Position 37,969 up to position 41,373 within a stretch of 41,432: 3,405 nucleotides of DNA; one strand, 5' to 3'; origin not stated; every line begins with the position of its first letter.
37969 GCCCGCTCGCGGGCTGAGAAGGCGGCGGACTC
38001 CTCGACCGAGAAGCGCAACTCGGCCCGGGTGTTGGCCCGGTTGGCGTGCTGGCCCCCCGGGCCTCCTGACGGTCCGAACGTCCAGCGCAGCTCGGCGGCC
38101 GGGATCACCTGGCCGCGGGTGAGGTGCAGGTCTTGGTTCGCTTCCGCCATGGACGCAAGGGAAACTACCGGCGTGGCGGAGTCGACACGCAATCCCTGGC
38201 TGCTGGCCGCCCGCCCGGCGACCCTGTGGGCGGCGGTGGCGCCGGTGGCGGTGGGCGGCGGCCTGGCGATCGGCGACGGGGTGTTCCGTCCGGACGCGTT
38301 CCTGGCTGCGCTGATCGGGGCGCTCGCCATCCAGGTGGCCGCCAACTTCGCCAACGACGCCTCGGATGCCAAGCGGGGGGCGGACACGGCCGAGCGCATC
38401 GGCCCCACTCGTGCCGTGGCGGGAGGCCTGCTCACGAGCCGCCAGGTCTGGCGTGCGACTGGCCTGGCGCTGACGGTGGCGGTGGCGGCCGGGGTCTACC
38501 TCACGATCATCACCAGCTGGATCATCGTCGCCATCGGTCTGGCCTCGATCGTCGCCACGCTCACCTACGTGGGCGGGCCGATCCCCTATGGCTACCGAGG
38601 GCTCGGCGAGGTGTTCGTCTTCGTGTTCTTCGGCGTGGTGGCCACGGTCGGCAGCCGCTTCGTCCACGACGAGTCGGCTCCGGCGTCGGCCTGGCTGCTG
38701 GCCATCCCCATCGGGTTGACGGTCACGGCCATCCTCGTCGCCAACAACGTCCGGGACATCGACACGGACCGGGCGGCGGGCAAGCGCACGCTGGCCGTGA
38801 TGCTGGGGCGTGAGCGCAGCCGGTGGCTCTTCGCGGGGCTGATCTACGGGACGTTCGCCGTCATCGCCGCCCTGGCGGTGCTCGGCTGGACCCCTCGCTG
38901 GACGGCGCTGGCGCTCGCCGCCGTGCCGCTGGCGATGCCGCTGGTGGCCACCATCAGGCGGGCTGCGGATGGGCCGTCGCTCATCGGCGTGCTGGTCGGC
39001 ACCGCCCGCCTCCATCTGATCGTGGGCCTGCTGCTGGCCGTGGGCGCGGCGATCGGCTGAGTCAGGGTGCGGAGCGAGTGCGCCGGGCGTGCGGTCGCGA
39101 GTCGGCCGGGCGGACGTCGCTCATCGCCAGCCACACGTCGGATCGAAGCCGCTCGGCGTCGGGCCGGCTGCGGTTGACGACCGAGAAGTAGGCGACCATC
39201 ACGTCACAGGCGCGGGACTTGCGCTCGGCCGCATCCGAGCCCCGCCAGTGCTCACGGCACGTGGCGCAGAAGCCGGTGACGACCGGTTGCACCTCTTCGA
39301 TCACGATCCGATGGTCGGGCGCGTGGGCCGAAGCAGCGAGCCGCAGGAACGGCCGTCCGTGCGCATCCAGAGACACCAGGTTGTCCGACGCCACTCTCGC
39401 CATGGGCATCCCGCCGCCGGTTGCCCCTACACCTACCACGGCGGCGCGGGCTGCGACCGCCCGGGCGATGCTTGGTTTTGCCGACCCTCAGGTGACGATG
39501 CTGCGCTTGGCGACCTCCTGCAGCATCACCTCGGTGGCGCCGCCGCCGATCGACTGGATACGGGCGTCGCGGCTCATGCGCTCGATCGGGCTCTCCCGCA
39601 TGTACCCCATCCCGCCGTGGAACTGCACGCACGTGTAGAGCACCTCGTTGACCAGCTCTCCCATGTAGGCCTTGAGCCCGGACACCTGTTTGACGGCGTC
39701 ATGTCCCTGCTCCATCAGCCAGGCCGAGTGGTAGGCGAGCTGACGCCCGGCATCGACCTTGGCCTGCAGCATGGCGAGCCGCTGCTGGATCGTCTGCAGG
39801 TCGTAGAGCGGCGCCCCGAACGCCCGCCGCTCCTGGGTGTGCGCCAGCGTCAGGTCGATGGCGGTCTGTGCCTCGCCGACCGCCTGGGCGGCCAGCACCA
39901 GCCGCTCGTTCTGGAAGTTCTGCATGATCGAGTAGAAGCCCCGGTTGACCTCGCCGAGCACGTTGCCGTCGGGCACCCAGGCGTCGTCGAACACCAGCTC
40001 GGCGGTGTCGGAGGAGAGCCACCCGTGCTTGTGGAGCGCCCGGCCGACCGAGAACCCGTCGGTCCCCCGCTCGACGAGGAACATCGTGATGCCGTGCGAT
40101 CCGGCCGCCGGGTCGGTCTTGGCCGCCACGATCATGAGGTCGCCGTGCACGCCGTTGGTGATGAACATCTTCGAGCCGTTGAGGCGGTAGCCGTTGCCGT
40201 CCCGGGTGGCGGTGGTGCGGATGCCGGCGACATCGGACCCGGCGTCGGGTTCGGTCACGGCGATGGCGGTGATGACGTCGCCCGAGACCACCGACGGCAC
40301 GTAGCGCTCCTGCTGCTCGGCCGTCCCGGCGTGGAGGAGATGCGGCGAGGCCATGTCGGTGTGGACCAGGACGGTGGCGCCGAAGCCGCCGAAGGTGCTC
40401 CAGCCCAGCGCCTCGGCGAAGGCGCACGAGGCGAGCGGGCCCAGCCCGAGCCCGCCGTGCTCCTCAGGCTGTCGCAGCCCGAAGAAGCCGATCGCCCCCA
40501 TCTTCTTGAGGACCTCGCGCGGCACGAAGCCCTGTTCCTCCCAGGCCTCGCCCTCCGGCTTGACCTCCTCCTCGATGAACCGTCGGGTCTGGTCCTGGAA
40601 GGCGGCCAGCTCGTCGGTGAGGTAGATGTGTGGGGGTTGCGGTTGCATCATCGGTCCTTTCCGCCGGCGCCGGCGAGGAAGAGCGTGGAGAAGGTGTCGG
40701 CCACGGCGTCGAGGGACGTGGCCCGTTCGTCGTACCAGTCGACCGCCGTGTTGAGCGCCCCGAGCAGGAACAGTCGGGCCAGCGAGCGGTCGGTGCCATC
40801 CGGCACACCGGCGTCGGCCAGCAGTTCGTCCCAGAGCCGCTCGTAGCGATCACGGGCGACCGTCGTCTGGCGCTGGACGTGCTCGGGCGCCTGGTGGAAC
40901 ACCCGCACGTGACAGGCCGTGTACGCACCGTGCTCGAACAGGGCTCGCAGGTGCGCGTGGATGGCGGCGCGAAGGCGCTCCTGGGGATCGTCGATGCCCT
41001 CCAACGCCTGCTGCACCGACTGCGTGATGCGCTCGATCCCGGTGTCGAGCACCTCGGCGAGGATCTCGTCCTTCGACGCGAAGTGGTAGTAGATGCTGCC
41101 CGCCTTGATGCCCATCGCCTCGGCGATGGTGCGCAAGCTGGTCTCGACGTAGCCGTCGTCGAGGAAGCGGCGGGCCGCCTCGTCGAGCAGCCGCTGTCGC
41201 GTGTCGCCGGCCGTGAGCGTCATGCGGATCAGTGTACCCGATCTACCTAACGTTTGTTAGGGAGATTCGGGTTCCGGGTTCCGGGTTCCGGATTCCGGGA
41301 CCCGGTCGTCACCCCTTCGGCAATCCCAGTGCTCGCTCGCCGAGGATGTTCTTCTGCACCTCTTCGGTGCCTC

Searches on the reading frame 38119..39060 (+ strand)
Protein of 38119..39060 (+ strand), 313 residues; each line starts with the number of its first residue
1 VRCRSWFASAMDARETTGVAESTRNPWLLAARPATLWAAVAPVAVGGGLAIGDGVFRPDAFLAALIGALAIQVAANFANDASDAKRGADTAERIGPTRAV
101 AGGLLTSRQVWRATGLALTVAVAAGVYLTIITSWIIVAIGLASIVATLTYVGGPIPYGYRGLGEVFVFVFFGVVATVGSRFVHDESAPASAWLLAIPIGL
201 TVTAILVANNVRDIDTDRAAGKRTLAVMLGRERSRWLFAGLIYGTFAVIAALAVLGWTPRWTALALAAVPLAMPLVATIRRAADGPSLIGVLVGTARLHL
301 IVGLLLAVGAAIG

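Call 26: search_protein_families(library=pfam, proteins=[window:38119-39060:+], max_evalue=0.00001)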
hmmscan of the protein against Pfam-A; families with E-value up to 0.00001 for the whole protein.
window:38119-39060:+ (313 aa): 1 family
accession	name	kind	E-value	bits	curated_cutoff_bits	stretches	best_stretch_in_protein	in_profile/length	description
PF01040.23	UbiA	-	8.9e-36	123.9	34.2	1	40-277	2-229/250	UbiA prenyltransferase family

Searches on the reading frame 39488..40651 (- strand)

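Call 26: search_protein_families(library=pfam, proteins=[window:39488-40651:-], max_evalue=0.00001)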
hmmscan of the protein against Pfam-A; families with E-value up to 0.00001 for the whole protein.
window:39488-40651:- (387 aa): 5 families
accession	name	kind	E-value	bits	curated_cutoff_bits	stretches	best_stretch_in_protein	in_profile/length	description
PF00441.29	Acyl-CoA_dh_1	-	1.4e-43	149.1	22.4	1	236-384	1-149/150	Acyl-CoA dehydrogenase, C-terminal domain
PF02771.21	Acyl-CoA_dh_N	-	3.9e-30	105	22.9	1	12-125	1-113/113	Acyl-CoA dehydrogenase, N-terminal domain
PF02770.24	Acyl-CoA_dh_M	-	1.8e-25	89.4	33.3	1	129-223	1-96/97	Acyl-CoA dehydrogenase, middle domain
PF08028.16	Acyl-CoA_dh_2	-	1.3e-15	58.3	22.7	1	251-365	1-125/134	Acyl-CoA dehydrogenase, C-terminal domain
PF22924.1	ACOX_C_alpha1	-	4.5e-07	30.2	27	1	310-382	95-166/169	Acyl-CoA oxidase, C-alpha1 domain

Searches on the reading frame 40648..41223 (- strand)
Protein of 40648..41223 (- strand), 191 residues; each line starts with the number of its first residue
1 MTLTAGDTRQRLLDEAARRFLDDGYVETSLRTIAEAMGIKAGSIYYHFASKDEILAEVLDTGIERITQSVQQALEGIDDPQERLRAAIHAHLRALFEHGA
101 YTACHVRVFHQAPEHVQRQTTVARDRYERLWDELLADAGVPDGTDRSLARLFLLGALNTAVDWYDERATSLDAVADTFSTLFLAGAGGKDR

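Call 26: search_protein_families(library=pfam, proteins=[window:40648-41223:-], max_evalue=0.00001)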
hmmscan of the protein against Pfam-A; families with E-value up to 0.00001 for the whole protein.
window:40648-41223:- (191 aa): 2 families
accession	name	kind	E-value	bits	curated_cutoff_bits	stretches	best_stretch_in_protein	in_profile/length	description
PF17932.6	TetR_C_24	-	3e-17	63.4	26.4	1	78-185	2-113/114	Tetracyclin repressor-like, C-terminal domain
PF00440.29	TetR_N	-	2.8e-13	49.9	24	1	12-58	1-47/47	Bacterial regulatory proteins, tetR family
